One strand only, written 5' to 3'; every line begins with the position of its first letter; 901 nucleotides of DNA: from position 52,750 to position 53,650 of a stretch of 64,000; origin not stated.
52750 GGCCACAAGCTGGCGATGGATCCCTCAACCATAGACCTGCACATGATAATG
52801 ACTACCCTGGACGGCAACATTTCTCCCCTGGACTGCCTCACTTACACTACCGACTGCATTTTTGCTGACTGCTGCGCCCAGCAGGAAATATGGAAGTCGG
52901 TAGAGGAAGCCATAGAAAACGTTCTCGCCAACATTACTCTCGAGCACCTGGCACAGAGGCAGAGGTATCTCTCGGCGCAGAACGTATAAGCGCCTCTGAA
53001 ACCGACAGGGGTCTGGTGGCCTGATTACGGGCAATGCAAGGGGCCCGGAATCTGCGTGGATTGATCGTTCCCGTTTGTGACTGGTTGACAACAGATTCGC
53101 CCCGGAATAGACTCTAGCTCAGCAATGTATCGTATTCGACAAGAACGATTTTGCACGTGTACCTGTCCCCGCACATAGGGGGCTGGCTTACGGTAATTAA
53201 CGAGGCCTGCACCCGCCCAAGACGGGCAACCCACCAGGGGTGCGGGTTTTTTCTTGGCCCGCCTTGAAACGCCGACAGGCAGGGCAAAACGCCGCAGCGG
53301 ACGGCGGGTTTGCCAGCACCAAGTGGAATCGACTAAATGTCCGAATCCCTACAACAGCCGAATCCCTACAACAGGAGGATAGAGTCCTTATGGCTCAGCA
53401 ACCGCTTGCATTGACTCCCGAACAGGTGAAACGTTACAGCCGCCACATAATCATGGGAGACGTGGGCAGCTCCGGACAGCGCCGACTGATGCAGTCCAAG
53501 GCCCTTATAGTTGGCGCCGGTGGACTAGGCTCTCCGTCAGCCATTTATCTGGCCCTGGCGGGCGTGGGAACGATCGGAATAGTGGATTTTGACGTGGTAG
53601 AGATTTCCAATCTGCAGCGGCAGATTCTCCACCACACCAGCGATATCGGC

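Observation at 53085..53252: Cysteine-codon leader peptide with a four-segment transcription attenuator upstream of moeB-like/cysM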

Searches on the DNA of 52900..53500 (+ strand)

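Call 4: search_rna_families(source=window, start=52900, end=53500, threshold=evalue, max_evalue=10, show_alignments=3)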
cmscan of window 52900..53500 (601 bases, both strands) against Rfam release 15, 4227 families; matches with E-value up to 10: 3.
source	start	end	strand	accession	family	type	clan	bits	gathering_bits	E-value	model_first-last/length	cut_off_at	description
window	53435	53473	-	RF01535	TB10Cs5H2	Gene; snRNA; snoRNA; HACA-box;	-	17.1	40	0.64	1-78/78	no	Trypanosomatid snoRNA TB10Cs5H2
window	53165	53252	+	RF01394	isrK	Gene; sRNA;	-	16.5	50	0.41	1-77/77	no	isrK Hfq binding RNA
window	53230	53299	-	RF02950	D12-methyl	Gene; sRNA;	-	13.5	57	8.8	1-64/64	no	D12-methyl RNA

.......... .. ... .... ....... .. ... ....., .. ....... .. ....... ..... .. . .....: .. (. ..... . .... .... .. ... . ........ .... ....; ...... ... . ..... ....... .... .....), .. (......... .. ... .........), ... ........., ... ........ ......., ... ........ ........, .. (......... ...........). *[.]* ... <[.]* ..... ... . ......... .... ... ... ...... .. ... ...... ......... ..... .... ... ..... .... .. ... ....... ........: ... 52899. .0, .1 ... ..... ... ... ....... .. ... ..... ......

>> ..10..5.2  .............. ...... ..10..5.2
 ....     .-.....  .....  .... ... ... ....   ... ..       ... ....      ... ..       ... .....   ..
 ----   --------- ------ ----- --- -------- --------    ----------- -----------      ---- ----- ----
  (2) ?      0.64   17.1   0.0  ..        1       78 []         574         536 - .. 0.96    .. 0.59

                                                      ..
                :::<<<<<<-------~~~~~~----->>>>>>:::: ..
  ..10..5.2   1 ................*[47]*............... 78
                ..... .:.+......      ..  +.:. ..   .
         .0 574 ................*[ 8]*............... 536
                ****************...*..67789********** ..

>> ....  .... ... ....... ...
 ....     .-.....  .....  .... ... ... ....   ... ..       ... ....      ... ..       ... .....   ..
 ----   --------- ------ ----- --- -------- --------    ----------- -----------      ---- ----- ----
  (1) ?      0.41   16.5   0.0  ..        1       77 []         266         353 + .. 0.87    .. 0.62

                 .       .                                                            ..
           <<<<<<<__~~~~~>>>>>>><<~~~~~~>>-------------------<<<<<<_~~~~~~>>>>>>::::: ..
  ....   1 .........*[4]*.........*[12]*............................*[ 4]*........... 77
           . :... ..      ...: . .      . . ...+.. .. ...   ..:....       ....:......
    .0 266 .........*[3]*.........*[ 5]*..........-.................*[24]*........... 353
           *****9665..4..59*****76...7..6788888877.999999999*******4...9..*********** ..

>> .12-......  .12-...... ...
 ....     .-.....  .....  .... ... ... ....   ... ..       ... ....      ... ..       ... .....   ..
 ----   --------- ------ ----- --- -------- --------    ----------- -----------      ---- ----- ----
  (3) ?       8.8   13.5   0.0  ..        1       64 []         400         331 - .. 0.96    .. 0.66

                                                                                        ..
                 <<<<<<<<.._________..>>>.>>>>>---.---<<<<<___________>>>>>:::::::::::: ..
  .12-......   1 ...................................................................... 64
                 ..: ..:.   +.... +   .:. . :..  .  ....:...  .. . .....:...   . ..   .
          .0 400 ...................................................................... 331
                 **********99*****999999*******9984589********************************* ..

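Call 45: build_rna_model(alignment_id=A1, structure=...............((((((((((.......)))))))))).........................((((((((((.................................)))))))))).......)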
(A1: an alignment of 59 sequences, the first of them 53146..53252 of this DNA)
Model R1 built from alignment A1 (59 sequences, 127 columns); structure: as given.
model positions 112; base pairs 20; branch points 1; effective number of sequences 8.72; information 0.59 bits per position. Calibrated on 0.2 Mb of random sequence (short: E-values are rough).
structure used (alignment columns):
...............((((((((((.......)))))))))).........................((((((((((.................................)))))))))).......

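Call 46: search_with_rna_model(model_id=R1, source=window, max_evalue=10)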
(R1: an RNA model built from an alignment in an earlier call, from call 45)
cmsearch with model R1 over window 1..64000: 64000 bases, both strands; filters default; matches with E-value up to 10: 4.
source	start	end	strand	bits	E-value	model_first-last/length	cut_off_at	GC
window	53146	53252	+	88.9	5e-31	1-112/112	no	0.6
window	54049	54128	-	10.5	0.13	1-112/112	no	0.64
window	19024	19066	+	7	2.7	65-105/112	no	0.7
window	54130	54150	-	6.8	3.4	18-40/112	no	0.67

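Call 47: search_with_rna_model(model_id=R1, sources=[L001, L002, L003, L004, L005, L006, L007, L008, L009, L010, L011, L012, L013, L014, L015, L016, L017, L018, L019, L020, L021, L022, L023, L024, L025, L026, L027, L028, L029, L030, L031, L032, L033, L034, L035, L036, L037, L038, L039, L040, L041, L042, L043, L044, L045, L046, L047, L048, L049, L050, L051, L052, L053, L054, L055, L056, L057, L058, L059, L060, L061, L062, L063, L064, L065, L066, L067, L068, L069, L070, L071, L072, L073, L074, L075, L076, L077, L078, L079, L080], max_evalue=1)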
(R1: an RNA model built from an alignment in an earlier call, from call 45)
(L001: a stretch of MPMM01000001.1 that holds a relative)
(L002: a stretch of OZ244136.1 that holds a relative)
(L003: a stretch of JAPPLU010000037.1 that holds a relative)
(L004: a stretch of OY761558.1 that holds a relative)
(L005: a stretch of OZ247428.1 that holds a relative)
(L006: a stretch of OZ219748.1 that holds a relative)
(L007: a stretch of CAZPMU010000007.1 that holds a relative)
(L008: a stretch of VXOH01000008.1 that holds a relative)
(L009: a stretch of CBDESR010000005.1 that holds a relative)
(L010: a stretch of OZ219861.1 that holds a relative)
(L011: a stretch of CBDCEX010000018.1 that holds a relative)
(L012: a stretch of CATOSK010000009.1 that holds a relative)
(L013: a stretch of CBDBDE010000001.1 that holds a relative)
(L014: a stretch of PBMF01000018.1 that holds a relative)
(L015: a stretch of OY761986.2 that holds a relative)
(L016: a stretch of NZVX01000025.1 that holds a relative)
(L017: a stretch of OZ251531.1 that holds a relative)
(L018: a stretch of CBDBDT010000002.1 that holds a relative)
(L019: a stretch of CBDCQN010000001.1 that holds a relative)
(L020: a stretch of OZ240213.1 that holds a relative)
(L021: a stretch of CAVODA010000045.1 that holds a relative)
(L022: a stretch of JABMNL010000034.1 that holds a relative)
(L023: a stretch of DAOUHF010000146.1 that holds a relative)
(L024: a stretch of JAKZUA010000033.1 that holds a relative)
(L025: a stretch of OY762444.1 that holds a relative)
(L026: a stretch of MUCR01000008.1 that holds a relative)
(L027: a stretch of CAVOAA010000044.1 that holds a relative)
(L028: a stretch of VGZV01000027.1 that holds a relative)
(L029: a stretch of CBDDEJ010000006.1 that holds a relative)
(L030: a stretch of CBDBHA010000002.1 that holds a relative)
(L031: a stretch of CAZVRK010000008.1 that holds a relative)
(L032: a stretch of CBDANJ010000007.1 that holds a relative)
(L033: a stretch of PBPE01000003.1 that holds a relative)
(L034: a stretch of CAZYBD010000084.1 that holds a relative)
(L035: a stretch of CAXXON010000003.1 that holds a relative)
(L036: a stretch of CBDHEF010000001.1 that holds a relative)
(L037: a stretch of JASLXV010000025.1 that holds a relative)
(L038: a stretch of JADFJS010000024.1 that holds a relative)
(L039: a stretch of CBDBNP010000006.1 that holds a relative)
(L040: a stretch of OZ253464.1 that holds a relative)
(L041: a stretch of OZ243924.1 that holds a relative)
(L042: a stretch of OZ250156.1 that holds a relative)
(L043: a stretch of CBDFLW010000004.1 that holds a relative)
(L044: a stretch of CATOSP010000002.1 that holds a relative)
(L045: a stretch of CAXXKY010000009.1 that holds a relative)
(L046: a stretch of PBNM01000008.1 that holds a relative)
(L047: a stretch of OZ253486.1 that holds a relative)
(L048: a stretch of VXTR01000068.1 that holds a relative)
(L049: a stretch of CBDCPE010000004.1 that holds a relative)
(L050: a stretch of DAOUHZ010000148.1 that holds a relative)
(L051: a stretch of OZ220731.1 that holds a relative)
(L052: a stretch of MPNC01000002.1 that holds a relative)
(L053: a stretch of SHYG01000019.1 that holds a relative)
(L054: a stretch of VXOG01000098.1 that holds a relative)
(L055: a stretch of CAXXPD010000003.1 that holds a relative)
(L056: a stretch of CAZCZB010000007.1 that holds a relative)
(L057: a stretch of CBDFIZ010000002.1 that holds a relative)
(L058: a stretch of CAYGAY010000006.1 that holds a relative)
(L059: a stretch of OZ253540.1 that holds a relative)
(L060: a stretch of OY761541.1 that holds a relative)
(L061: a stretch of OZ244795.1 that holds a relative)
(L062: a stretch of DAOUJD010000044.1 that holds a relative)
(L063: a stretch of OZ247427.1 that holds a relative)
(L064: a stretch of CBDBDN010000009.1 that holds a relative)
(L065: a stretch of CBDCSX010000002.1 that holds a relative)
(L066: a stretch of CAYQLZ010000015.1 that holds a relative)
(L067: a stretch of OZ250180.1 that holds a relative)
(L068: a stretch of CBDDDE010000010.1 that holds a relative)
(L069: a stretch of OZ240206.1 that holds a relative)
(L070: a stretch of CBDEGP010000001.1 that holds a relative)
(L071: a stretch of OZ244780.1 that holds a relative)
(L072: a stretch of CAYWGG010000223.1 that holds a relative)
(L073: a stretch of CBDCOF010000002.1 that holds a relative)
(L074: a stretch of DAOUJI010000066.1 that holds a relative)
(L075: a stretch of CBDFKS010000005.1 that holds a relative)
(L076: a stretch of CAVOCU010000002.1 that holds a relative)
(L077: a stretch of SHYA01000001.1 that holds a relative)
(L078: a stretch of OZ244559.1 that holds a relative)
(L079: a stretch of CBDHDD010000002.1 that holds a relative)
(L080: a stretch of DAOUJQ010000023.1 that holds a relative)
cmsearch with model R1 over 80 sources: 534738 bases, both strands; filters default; matches with E-value up to 1: 96.
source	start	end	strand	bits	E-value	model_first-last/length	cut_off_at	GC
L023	2861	2970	+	96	9.5e-33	1-112/112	no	0.59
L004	2766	2873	+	93.9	5.7e-32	1-112/112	no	0.57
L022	2733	2845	+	91.6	4.2e-31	1-112/112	no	0.54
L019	2861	2970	+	90.4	1.1e-30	1-112/112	no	0.59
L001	2773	2879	+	90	1.7e-30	1-112/112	no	0.58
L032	2866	2975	+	89.8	2e-30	1-112/112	no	0.6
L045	2790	2905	+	87.5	1.5e-29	1-112/112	no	0.62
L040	2791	2905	+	87.3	1.7e-29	1-112/112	no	0.62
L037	2785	2897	+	87.3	1.7e-29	1-112/112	no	0.61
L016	417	529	+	87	2.2e-29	1-112/112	no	0.53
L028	2855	2969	+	86.9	2.4e-29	1-112/112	no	0.6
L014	2782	2893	+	86.6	3.2e-29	1-112/112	no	0.61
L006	2778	2886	+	86.4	3.7e-29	1-112/112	no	0.61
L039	2799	2913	+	85.9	5.7e-29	1-112/112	no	0.57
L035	2826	2939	+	85.1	1.2e-28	1-112/112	no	0.59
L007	2765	2873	+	83.8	3.6e-28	1-112/112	no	0.56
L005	2761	2867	+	83.3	5.3e-28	1-112/112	no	0.54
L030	2837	2949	+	83.1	6.7e-28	1-112/112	no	0.52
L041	2811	2927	+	83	6.8e-28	1-112/112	no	0.68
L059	2785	2898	+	83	7e-28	1-112/112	no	0.66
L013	2817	2930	+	82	1.7e-27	1-112/112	no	0.55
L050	2847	2957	+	81.9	1.8e-27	1-112/112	no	0.6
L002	2761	2867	+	81.8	2.1e-27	1-112/112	no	0.55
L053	2840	2953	+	81.2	3.4e-27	1-112/112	no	0.59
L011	2801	2913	+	80.9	4.5e-27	1-112/112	no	0.62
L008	2766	2874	+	80.8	4.9e-27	1-112/112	no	0.59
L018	2818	2930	+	80.6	5.8e-27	1-112/112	no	0.53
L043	2782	2897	+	80.4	6.8e-27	1-112/112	no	0.67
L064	2803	2915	+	79.6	1.3e-26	1-112/112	no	0.71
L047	2746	2856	+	79.3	1.7e-26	1-112/112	no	0.68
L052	2846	2956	+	78.9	2.3e-26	1-112/112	no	0.64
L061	2786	2898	+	78.9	2.4e-26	1-112/112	no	0.65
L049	2846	2956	+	78.5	3.5e-26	1-112/112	no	0.66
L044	2867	2975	+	78.3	4.2e-26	1-112/112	no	0.58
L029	2781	2886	+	78.1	4.7e-26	1-112/112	no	0.6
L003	2766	2871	+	78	5.1e-26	1-112/112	no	0.58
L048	2802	2915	+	77.4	8.7e-26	1-112/112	no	0.63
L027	2725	2836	+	77.2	1.1e-25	1-112/112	no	0.56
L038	2791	2906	+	76.6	1.8e-25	1-112/112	no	0.56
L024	775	888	+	76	3.1e-25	1-112/112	no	0.62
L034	2852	2964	+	74.8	8.3e-25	1-112/112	no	0.59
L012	2815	2929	+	74.7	9.1e-25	1-112/112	no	0.55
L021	2747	2858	+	74.2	1.4e-24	1-112/112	no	0.53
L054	2813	2919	+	73.6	2.4e-24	1-112/112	no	0.63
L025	2820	2929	+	73.4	2.9e-24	1-112/112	no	0.55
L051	2847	2957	+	71.9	1.1e-23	1-112/112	no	0.66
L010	2806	2914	+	71.3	1.8e-23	1-112/112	no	0.54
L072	593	699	+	71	2.3e-23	1-112/112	no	0.5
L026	2777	2891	+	70.4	3.6e-23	1-112/112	no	0.57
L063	2812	2918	+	69.5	8.4e-23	1-112/112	no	0.62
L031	2842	2948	+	69.4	9e-23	1-112/112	no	0.48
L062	2812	2919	+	68.9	1.4e-22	1-112/112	no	0.59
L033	2844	2951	+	68.6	1.8e-22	1-112/112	no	0.44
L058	2846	2956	+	67.4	5e-22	1-112/112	no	0.67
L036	2739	2871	+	65.8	2e-21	1-112/112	no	0.62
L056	2809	2919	+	65.3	3e-21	1-112/112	no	0.65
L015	2768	2880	+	65.2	3.3e-21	1-112/112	no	0.59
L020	2845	2954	+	64.3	7.5e-21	1-112/112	no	0.55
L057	2811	2914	+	63.9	1.1e-20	1-112/112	no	0.6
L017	2776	2894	+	61.6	7.3e-20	1-112/112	no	0.63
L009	2806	2924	+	61.1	1.2e-19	1-112/112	no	0.66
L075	2869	2973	+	53.2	1e-16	1-112/112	no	0.39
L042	2798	2912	+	52.8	1.5e-16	1-112/112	no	0.63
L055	2808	2914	+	52.3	2.2e-16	1-112/112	no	0.62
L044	2922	3047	-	21.1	0.00012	1-112/112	no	0.56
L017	2844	2953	-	20.8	0.00015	1-112/112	no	0.64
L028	2913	3047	-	19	0.00072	1-112/112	no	0.56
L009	2875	2929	-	18.8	0.0009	53-107/112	no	0.75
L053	2898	2997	-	18.2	0.0015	1-112/112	no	0.53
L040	2853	2910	-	17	0.004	53-107/112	no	0.66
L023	2921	2979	-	16.7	0.0055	49-107/112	no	0.56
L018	2880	2935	-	15.7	0.012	53-107/112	no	0.62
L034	2909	2992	-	15.6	0.013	1-112/112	no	0.56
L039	2861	2918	-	15.6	0.014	53-107/112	no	0.59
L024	836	926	-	15.5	0.015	1-112/112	no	0.53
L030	2899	2946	-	15.3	0.018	61-107/112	no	0.58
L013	2879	2935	-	15.2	0.02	53-107/112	no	0.63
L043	2845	2902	-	15.2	0.02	53-107/112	no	0.67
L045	2852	2910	-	15.1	0.021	53-107/112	no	0.63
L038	2853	2956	-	14.8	0.028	1-112/112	no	0.56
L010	2861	2965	-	14.4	0.04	1-112/112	no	0.55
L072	650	771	-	14.3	0.044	1-112/112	no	0.47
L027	2785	2883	-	14.1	0.048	1-112/112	no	0.47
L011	2858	2981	-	14.1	0.053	1-112/112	no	0.55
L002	2820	2864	-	14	0.053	61-107/112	no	0.69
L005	2820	2864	-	13.8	0.068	61-107/112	no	0.67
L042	2866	2906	-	13.2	0.11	64-106/112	no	0.78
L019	2921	2979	-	12.6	0.18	49-107/112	no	0.58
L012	2877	2934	-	12.6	0.19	53-107/112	no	0.64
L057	2869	2946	-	12.3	0.24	16-108/112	no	0.59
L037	2848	2891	-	12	0.32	64-106/112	no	0.75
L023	3824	3913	-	11.5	0.5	16-108/112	no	0.71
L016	477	585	-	11.4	0.52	1-112/112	no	0.54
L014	5075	5184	-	11.4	0.53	1-112/112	no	0.51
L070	2925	2967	-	11.4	0.54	65-105/112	no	0.67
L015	2822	2910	-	11.3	0.59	1-112/112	no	0.56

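Call 54: search_with_rna_model(model_id=R1, sources=[L081, L082, L083, L084, L085, L086, L087, L088, L089, L090, L091, L092, L093, L094, L095, L096, L097, L098, L099, L100, L101, L102, L103, L104, L105], max_evalue=0.01)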
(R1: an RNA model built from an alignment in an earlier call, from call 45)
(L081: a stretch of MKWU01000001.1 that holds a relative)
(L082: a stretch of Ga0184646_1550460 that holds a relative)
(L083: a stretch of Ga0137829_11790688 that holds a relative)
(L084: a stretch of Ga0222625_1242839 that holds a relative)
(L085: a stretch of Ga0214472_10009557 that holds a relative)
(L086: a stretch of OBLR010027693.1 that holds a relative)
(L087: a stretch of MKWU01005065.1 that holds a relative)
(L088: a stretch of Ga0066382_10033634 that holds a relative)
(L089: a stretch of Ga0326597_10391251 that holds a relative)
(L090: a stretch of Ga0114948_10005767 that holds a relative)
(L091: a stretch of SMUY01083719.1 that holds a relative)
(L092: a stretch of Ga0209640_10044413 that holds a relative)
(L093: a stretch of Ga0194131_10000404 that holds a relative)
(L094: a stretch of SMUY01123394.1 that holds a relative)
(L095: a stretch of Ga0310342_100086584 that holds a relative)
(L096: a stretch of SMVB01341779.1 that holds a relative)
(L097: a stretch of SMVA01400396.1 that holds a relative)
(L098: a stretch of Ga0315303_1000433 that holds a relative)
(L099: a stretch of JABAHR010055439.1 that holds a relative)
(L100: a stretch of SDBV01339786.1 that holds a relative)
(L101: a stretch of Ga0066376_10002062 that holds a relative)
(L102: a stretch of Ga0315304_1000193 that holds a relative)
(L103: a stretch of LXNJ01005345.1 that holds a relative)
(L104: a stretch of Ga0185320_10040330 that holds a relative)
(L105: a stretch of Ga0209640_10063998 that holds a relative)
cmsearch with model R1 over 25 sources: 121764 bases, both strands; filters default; matches with E-value up to 0.01: 28.
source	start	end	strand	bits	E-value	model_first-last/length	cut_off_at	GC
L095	1805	1917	-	93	3e-32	1-112/112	no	0.58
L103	132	239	+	92.7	3.7e-32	1-112/112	no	0.6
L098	4255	4367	-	91.4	1.1e-31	1-112/112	no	0.58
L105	104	216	+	90.1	3.4e-31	1-112/112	no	0.64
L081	4276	4382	-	90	3.8e-31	1-112/112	no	0.58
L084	613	721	+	86.8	6.2e-30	1-112/112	no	0.59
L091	389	501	+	84.9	3.1e-29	1-112/112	no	0.5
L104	827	936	+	76.3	5.1e-26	1-112/112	no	0.64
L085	1020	1132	-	72.7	1.2e-24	1-112/112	no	0.5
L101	3774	3889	+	70.6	7.1e-24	1-112/112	no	0.53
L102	609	724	+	70.6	7.1e-24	1-112/112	no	0.53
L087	10109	10215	-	68.3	5.4e-23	1-112/112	no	0.63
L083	957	1064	+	66.9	1.8e-22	1-112/112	no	0.61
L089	1465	1549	+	59.7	8.9e-20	1-86/112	3'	0.61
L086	1453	1556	+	58.4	2.7e-19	1-112/112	no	0.57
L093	1277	1376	+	57.7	4.9e-19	1-112/112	no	0.59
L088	975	1076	+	52.5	4.3e-17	1-112/112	no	0.56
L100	1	87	-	52.4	4.8e-17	1-89/112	3'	0.66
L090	4724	4825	+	50.2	3.4e-16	1-112/112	no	0.53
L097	615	716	+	50.2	3.4e-16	1-112/112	no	0.53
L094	181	282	+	49.6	5.3e-16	1-112/112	no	0.54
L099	157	259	+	49.6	5.6e-16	1-112/112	no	0.57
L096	412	512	-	48.9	1e-15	1-112/112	no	0.58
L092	2629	2730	-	48.6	1.3e-15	1-112/112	no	0.58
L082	4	112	+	47.2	4.3e-15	1-112/112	no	0.58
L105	162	308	-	30.7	6.8e-09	1-112/112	no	0.61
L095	1776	1860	+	29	3e-08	1-112/112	no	0.53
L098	4227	4307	+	16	0.0023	1-112/112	no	0.54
